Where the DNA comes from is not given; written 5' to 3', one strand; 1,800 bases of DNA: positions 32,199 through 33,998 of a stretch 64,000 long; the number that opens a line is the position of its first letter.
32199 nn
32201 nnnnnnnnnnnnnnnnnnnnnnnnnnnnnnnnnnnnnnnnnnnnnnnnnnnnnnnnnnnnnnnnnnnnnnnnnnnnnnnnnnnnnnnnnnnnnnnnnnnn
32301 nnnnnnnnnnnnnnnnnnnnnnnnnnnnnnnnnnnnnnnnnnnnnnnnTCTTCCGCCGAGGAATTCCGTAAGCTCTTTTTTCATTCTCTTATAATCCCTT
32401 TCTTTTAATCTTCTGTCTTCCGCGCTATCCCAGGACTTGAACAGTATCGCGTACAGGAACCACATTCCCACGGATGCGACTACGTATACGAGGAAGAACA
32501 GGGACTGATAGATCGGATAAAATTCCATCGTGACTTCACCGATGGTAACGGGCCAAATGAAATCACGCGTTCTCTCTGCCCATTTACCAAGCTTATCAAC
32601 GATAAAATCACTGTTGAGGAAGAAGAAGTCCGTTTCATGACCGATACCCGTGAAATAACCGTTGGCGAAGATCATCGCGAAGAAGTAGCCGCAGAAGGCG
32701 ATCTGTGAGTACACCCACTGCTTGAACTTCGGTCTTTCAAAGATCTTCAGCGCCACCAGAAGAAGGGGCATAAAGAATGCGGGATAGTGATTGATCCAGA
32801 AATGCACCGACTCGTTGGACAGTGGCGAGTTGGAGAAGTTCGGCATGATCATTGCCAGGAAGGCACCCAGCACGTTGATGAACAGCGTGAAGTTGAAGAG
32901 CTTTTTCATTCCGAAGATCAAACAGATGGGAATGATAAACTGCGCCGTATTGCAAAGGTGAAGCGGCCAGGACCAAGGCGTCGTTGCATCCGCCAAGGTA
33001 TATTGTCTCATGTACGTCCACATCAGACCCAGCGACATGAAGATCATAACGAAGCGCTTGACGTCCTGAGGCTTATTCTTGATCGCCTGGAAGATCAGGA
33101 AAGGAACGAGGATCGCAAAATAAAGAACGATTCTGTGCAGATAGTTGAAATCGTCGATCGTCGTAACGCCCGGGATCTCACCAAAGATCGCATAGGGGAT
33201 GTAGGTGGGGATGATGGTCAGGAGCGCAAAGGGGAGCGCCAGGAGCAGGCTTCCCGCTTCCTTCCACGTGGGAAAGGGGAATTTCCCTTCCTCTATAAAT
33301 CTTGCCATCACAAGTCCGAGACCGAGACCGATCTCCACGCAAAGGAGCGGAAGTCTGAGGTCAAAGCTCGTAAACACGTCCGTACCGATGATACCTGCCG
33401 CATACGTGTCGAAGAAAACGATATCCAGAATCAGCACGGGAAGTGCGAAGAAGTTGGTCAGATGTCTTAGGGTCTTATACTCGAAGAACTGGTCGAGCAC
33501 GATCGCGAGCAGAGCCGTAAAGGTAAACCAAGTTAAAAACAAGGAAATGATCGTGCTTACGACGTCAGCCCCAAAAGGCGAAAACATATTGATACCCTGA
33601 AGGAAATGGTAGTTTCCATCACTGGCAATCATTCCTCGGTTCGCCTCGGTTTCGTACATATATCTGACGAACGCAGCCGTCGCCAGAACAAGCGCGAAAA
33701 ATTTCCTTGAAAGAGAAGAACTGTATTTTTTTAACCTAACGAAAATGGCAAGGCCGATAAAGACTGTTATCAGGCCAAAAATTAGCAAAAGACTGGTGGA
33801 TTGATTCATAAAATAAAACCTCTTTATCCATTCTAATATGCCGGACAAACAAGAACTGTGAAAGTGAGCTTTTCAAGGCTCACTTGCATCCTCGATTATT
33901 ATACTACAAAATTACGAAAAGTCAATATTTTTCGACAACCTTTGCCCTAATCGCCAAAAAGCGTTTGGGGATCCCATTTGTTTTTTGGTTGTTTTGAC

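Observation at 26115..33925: Operon built around a YwaF/TMEM164-like polytopic domain fused to an ABC ATPase, with a partner permease, a Big_2 anchor protein and a 1066-aa Ig-repeat lipoprotein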

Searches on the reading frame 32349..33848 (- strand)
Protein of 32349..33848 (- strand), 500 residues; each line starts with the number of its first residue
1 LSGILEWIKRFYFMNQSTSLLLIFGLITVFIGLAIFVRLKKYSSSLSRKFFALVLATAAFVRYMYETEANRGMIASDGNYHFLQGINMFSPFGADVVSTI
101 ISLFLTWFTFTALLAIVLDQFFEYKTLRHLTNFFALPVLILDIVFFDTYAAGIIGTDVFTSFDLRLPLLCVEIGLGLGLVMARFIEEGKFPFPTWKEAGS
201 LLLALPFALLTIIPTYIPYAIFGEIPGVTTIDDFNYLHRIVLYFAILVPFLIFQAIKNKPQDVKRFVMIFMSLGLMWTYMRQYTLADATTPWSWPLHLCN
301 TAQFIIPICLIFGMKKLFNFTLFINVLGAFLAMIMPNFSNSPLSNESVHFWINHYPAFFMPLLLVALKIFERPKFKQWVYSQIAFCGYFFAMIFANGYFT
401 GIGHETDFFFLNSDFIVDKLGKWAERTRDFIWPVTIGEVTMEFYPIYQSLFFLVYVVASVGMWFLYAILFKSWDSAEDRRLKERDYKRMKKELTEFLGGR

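Call 13: search_solved_structures(query=window:32349-33848:-, max_evalue=10, show_alignments=3)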
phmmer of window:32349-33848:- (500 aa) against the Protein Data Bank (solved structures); distinct sequences matched with E-value up to 10: 0.

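Call 20: search_solved_structures(query=A2, max_evalue=10, show_alignments=3)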
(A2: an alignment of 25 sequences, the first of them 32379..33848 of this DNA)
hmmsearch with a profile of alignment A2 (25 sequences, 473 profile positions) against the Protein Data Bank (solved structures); distinct sequences matched with E-value up to 10: 0.

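Call 55: search_protein_representatives(protein=window:32349-33848:-)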
Query: 500 residues. Proteins with E-value up to 0.001 (for the whole library): 225; up to 1e-10: 151; up to 1e-30: 67. The best 150 are listed.
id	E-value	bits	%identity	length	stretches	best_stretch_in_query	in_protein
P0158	6.4e-136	470.7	49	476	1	29-492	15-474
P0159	1.9e-126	439.4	47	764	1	21-499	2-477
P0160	1.6e-87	311.0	38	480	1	45-491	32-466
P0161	1.5e-85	304.6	53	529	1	238-496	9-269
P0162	2.4e-77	277.5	39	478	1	80-467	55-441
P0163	1.5e-75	271.6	44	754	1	99-500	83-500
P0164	7.6e-73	262.6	37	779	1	23-475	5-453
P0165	1.6e-63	231.8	38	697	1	103-471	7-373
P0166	7.6e-63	229.6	37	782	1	49-480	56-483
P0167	3.3e-62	227.5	37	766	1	59-477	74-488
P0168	1.9e-61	225.0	37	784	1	87-493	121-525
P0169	6.0e-60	220.1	41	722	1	209-484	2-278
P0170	7.4e-60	219.8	37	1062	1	93-487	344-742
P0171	5.0e-59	217.0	51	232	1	268-486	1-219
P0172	6.1e-58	213.4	39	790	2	260-477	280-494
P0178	8.3e-56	206.4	34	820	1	46-476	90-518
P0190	7.6e-46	173.6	32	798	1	50-498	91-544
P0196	1.6e-40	156.0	29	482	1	24-488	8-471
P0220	7.8e-33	130.6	27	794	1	22-485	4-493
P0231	8.0e-29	117.4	28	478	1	21-488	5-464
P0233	8.2e-28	114.1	26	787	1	26-478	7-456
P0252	6.0e-22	94.7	28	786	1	17-487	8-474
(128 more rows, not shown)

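Call 56: find_encoding_contigs(protein=P0158, flank=8000, max_places=3)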
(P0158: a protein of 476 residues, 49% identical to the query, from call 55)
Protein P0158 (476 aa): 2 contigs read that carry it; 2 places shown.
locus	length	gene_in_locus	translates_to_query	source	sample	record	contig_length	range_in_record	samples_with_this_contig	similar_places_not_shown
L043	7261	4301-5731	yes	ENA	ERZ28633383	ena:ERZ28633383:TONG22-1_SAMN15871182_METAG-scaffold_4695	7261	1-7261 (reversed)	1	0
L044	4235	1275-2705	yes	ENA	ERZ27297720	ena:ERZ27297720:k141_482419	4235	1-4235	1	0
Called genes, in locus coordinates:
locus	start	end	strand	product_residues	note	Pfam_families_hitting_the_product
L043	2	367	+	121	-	?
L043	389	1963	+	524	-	PF05496:RuvB_N, PF01078:Mg_chelatase (faint), PF00004:AAA, PF07728:AAA_5, PF17864:AAA_lid_4, PF05491:WHD_RuvB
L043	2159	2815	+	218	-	-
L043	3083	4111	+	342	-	-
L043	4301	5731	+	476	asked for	PF14808:TMEM164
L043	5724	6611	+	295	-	PF00005:ABC_tran, PF13304:AAA_21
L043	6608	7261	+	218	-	?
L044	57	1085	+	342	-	-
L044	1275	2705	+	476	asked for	PF14808:TMEM164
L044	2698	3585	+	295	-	PF00005:ABC_tran, PF13304:AAA_21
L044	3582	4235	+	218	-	?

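Call 57: find_encoding_contigs(protein=P0160, flank=8000, max_places=3)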
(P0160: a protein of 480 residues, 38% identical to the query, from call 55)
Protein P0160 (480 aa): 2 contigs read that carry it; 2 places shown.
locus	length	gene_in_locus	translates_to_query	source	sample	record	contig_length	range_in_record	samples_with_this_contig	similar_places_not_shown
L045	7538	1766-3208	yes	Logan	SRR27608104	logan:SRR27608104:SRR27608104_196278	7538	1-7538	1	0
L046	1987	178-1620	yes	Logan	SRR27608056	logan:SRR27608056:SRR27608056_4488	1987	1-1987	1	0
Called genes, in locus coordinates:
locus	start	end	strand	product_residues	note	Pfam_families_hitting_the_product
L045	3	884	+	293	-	?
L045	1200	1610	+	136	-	-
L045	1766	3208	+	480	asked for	PF14808:TMEM164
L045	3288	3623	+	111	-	-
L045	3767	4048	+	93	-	PF13683:rve_3 (weak), PF13333:rve_2 (weak)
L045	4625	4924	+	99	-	-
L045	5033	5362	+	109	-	PF13443:HTH_26, PF01381:HTH_3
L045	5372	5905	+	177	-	PF07638:Sigma70_ECF (faint), PF08281:Sigma70_r4_2 (weak)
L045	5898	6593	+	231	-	-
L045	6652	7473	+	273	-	-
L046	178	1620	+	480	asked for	PF14808:TMEM164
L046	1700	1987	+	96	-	?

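Call 58: find_encoding_contigs(protein=P0196, flank=9000, max_places=3)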
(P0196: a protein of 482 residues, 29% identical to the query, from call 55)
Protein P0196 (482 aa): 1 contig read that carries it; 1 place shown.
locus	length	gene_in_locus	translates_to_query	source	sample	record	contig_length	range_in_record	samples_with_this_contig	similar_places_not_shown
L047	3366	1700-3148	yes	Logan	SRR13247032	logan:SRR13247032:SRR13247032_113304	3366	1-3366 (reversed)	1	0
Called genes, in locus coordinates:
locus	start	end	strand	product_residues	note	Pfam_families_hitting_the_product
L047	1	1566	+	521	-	?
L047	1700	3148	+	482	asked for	PF14808:TMEM164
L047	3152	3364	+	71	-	?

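Call 59: find_encoding_contigs(protein=P0231, flank=9000, max_places=3)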
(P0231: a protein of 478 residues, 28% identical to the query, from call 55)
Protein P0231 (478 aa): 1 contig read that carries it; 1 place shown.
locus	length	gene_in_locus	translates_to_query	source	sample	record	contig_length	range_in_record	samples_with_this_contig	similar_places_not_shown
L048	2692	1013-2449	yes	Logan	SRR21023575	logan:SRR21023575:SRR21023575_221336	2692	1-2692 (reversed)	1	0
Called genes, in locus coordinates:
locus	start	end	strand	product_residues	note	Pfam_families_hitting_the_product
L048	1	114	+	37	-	?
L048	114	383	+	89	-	-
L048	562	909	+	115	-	-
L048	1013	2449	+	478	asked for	PF14808:TMEM164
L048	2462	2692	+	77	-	?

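Call 60: find_encoding_contigs(protein=P0220, flank=9000, max_places=3)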
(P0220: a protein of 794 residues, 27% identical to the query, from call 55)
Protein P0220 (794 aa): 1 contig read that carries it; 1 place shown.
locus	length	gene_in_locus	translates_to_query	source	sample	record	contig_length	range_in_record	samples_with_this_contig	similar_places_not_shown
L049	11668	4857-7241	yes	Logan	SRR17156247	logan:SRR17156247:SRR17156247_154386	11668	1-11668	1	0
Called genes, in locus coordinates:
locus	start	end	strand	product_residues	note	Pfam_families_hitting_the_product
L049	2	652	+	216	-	?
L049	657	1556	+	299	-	PF00294:PfkB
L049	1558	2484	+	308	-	PF01156:IU_nuc_hydro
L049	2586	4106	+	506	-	-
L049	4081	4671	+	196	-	-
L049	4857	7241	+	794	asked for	PF14808:TMEM164, PF00005:ABC_tran, PF13304:AAA_21 (weak)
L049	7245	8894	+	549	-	PF09847:12TM_1, PF16949:ABC_tran_2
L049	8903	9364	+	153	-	-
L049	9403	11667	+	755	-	?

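Call 67: find_encoding_contigs(protein=P0170, flank=9000, max_places=2)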
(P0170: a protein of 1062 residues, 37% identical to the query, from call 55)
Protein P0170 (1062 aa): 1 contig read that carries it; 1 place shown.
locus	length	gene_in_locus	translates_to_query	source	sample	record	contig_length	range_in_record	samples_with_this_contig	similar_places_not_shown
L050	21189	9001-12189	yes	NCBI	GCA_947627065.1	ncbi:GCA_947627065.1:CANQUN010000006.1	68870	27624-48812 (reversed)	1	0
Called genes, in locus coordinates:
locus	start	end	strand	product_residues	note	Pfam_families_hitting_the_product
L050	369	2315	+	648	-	-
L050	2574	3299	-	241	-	PF01226:Form_Nir_trans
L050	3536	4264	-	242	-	-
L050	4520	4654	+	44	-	-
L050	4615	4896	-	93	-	PF13560:HTH_31, PF12844:HTH_19 (weak), PF13443:HTH_26 (weak), PF01381:HTH_3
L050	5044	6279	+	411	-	PF13651:EcoRI_methylase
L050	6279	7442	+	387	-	PF03235:GmrSD_N, PF01844:HNH (weak)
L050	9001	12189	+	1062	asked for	PF14808:TMEM164, PF00005:ABC_tran, PF13304:AAA_21 (weak)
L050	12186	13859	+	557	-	-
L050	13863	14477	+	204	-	-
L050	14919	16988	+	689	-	-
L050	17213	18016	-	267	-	-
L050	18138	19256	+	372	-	PF01467:CTP_transf_like, PF01966:HD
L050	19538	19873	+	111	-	PF02410:RsfS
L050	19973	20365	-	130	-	-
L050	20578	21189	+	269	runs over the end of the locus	-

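Call 72: search_protein_families(library=pfam, proteins=[L049:8903-9361:+, L049:9403-11667:+, L050:13863-14474:+, L050:14919-16985:+, L050:12186-13856:+, L050:9001-10020:+], max_evalue=0.1)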
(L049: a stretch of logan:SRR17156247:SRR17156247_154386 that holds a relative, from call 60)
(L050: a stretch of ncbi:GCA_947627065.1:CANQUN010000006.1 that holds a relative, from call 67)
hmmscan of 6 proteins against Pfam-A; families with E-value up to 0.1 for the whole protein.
L049:8903-9361:+ (153 aa): 1 family
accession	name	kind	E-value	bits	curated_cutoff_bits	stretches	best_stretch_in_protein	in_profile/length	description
PF09394.16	Inhibitor_I42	-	0.066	13.9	27.2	0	60-113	7-59/91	Chagasin family peptidase inhibitor I42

L049:9403-11667:+ (755 aa): 6 families
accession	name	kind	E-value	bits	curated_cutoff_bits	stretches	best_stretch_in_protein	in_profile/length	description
PF09479.16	Flg_new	-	6.5e-31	106.7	27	3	28-90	3-65/65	Listeria-Bacteroides repeat domain (List_Bact_rpt)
PF18676.6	MBG_2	-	3.7e-11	43.9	25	1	426-498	2-72/72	MBG domain (YGX type)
PF13895.12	Ig_2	-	0.0015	19.1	27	1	265-328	7-68/79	Immunoglobulin domain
PF22352.2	K319L-like_PKD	-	0.0019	18.6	27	1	653-726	11-83/84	K319L-like, PKD domain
PF16681.11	Ig_5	-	0.017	15.9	27.3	0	272-328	7-62/82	Ig-like domain on T-cell surface glycoprotein CD3 epsilon chain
PF23148.1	Gp77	-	0.039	14.9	27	1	443-485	7-51/84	Podophage GP4 fiber-tail adaptor protein gp77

L050:13863-14474:+ (204 aa): 0 families

L050:14919-16985:+ (689 aa): 1 family
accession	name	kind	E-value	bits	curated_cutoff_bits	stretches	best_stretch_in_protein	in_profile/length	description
PF13229.12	Beta_helix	-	0.0073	16.4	25.9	1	389-489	22-112/158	Right handed beta helix region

L050:12186-13856:+ (557 aa): 0 families

L050:9001-10020:+ (340 aa): 0 families

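Call 80: list_cluster_members(proteins=[P0159, P0164, P0166, P0170, P0178, P0190, P0220, P0233, P0252, P0162])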
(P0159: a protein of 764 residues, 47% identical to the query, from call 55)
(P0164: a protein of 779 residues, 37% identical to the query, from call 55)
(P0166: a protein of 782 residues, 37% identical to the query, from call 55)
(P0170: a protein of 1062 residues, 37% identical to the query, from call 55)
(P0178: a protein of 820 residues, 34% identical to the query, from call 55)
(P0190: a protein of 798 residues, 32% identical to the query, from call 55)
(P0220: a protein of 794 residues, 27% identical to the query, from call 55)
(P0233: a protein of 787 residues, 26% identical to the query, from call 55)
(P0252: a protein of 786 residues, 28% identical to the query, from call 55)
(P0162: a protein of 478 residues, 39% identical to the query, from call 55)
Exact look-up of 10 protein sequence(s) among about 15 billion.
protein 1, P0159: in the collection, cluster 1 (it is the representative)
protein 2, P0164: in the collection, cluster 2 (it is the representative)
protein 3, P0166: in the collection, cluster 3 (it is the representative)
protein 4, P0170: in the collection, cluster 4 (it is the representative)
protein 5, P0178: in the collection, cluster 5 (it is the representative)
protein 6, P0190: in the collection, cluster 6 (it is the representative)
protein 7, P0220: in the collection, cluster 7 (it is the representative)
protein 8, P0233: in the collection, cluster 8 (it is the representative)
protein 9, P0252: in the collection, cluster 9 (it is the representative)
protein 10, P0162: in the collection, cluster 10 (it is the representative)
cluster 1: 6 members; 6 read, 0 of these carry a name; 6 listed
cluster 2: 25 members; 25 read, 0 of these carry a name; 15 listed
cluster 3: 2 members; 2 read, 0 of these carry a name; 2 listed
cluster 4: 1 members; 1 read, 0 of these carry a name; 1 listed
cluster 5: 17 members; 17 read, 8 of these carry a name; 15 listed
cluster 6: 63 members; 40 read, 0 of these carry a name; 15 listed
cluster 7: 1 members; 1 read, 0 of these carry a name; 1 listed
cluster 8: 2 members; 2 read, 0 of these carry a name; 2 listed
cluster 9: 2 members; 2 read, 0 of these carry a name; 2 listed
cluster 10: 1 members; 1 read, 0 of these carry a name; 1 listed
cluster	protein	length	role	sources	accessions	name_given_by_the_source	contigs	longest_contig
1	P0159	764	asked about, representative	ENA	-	-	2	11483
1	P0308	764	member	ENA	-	-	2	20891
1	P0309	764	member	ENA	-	-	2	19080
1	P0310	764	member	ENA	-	-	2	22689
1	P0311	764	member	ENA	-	-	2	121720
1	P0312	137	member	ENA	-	-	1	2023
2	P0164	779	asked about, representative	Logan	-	-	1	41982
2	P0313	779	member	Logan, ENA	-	-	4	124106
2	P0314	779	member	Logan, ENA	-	-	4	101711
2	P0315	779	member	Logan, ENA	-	-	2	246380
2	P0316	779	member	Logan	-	-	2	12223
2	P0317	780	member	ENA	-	-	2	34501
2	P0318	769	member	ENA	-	-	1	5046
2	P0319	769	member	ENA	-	-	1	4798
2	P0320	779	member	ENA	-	-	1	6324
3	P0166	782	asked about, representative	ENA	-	-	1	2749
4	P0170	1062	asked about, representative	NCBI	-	-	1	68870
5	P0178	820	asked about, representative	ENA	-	-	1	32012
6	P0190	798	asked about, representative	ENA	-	-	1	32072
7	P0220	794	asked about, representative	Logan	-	-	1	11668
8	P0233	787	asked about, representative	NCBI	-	-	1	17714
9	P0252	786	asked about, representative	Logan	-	-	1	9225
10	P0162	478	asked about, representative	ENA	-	-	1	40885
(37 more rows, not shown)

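Call 81: find_encoding_contigs(protein=P0178, flank=9000, max_places=1)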
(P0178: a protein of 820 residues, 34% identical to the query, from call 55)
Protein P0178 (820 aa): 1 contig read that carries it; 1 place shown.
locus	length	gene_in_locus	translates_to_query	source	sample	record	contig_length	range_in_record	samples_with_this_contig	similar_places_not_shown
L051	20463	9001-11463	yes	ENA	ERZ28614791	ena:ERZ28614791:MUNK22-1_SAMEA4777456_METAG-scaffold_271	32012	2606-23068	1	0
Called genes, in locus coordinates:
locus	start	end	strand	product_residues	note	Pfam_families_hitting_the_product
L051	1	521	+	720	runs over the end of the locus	PF00795:CN_hydrolase, PF02540:NAD_synthase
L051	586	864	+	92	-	PF09954:DUF2188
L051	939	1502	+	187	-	PF04138:GtrA_DPMS_TM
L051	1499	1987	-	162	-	PF13671:AAA_33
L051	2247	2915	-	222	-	PF00440:TetR_N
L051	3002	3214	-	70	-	-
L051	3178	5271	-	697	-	PF00009:GTP_EFTU (faint), PF00350:Dynamin_N (faint), PF01926:MMR_HSR1, PF02421:FeoB_N, PF17910:FeoB_Cyto, PF07670:Gate, PF07664:FeoB_C, PF07670:Gate (weak)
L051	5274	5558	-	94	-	PF04023:FeoA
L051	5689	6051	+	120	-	PF01325:Fe_dep_repress, PF02742:Fe_dep_repr_C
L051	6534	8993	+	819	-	-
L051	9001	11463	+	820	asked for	PF14808:TMEM164, PF00005:ABC_tran, PF13304:AAA_21 (weak)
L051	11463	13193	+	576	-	-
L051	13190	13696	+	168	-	-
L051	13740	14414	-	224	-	-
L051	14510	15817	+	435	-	PF02040:ArsB, PF03600:CitMHS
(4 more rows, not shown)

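Call 82: find_encoding_contigs(protein=P0162, flank=9000, max_places=1)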
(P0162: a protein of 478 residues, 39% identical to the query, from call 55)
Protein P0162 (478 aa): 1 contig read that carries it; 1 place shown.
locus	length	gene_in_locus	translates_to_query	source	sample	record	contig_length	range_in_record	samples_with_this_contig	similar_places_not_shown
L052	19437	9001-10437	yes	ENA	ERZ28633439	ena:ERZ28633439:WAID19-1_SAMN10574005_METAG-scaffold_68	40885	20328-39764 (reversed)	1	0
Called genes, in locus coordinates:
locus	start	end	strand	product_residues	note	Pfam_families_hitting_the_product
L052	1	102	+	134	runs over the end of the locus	-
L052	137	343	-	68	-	-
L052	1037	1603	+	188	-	PF06114:Peptidase_M78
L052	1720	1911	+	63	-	-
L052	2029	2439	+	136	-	-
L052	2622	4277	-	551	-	PF02065:Melibiase, PF16499:Melibiase_2 (faint)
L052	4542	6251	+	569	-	PF02690:Na_Pi_cotrans, PF01895:PhoU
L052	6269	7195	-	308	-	PF01695:IstB_IS21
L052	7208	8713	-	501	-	PF07261:DnaB_2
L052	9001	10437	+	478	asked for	PF14808:TMEM164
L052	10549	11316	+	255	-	PF00005:ABC_tran, PF13304:AAA_21 (weak)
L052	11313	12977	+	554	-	PF16949:ABC_tran_2 (faint)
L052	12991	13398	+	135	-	-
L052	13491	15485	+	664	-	-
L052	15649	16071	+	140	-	-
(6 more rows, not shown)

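Call 83: find_encoding_contigs(protein=P0233, flank=9000, max_places=1)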
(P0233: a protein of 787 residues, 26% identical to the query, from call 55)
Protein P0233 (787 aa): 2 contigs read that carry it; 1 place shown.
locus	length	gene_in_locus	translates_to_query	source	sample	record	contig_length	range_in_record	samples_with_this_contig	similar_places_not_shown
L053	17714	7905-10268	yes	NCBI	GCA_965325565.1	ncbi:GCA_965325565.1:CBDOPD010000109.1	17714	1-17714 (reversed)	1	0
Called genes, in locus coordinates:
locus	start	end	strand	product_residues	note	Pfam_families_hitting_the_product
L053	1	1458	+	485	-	?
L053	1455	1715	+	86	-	-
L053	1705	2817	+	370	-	PF04055:Radical_SAM, PF06969:HemN_C (weak)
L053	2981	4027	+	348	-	PF01628:HrcA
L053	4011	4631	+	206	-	PF01025:GrpE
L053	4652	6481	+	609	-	PF00012:HSP70, PF06723:MreB_Mbl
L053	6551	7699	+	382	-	PF00226:DnaJ, PF01556:DnaJ_C, PF15777:Anti-TRAP (faint), PF27659:CHP02642 (faint), PF00684:DnaJ_CXXCXGXG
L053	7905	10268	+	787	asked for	PF14808:TMEM164, PF00005:ABC_tran, PF13304:AAA_21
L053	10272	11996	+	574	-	PF16949:ABC_tran_2, PF09847:12TM_1 (weak)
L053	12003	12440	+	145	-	-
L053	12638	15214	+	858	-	-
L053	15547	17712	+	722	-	?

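Call 87: search_dna_similar(query=window:32349-33848:-, collection=plasmids, mode=protein, max_evalue=0.001, max_rows=8)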
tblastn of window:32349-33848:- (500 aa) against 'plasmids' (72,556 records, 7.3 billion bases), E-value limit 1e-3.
No match.
